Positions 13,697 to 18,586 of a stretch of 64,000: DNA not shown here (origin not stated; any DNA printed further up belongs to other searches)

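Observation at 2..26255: A 26-kb island of surface proteins built from two recurring, always-paired uncharacterised modules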

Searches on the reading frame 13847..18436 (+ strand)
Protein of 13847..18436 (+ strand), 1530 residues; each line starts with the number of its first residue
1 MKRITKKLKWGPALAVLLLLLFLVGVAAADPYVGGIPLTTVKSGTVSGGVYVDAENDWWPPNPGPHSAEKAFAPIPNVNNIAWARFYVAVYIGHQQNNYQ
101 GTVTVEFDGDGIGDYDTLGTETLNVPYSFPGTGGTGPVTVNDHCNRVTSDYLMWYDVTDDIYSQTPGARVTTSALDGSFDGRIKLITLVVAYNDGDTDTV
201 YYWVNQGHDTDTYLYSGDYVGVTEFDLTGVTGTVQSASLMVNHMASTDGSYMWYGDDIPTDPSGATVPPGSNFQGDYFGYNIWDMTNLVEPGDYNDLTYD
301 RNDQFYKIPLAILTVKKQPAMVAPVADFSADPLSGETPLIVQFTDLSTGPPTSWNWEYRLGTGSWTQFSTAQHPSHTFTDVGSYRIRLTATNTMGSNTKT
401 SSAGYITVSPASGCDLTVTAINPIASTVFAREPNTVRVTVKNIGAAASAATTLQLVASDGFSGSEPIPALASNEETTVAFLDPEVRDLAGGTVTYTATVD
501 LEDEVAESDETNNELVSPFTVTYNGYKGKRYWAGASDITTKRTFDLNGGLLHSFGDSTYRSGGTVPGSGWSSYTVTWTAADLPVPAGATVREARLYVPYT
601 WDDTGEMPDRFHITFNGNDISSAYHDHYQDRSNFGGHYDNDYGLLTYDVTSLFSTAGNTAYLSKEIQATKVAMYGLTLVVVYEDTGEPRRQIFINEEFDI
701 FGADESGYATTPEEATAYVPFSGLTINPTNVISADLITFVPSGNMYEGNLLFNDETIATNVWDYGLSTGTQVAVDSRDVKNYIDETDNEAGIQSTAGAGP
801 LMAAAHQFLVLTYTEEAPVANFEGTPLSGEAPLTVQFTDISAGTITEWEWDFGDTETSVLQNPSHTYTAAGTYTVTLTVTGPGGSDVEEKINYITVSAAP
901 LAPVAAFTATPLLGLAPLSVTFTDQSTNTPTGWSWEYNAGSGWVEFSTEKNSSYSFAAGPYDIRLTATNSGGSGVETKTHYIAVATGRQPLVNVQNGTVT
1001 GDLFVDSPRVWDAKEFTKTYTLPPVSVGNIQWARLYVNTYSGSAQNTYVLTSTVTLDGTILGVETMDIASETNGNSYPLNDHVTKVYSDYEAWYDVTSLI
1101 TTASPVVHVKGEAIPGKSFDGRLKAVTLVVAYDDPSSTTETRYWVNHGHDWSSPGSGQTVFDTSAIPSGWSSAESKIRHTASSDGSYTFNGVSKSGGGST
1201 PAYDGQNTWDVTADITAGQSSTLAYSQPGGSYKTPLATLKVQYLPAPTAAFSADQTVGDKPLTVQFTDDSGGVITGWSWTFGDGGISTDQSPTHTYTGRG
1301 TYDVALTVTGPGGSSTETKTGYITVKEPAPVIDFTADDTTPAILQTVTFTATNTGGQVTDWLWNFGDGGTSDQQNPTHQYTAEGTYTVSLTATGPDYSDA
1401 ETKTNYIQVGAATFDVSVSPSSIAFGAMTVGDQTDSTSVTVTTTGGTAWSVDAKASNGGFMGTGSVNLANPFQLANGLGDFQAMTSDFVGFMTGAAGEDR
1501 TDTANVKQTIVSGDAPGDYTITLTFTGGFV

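Call 4: search_protein_families(library=pfam, proteins=[window:13847-18436:+], max_evalue=0.01)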
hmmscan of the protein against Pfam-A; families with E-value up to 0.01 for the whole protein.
window:13847-18436:+ (1530 aa): 5 families
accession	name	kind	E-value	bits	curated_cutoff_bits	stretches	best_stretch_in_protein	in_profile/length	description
PF11824.13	DUF3344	-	9e-177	586.8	27.2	3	525-811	1-274/275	Protein of unknown function (DUF3344)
PF18911.6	PKD_4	-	2.2e-67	223.5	27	5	816-896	2-85/85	PKD domain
PF00801.26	PKD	-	5.5e-44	148.5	23.5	4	822-885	4-71/80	PKD domain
PF07705.17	CARDB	-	2.4e-18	66.7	22.7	1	415-515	3-99/101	CARDB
PF01835.25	MG2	-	1.9e-07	31.7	32.8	0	1256-1317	30-91/96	MG2 domain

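Call 6: search_protein_families(library=ncbifam, proteins=[window:13847-18436:+], max_evalue=0.01)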
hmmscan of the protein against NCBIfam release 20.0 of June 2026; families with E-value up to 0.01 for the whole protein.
window:13847-18436:+ (1530 aa): 2 families
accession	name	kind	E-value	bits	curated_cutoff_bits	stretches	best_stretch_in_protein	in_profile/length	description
TIGR00864.1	PCC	subfamily_domain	2.1e-10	37.7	1861.4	2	1277-1398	1089-1210/2700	polycystin cation channel protein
NF058578.1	CPR_pilus_PamR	equivalog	0.00022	20.2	300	0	862-882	205-225/297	pilus system RbmA-like protein PamR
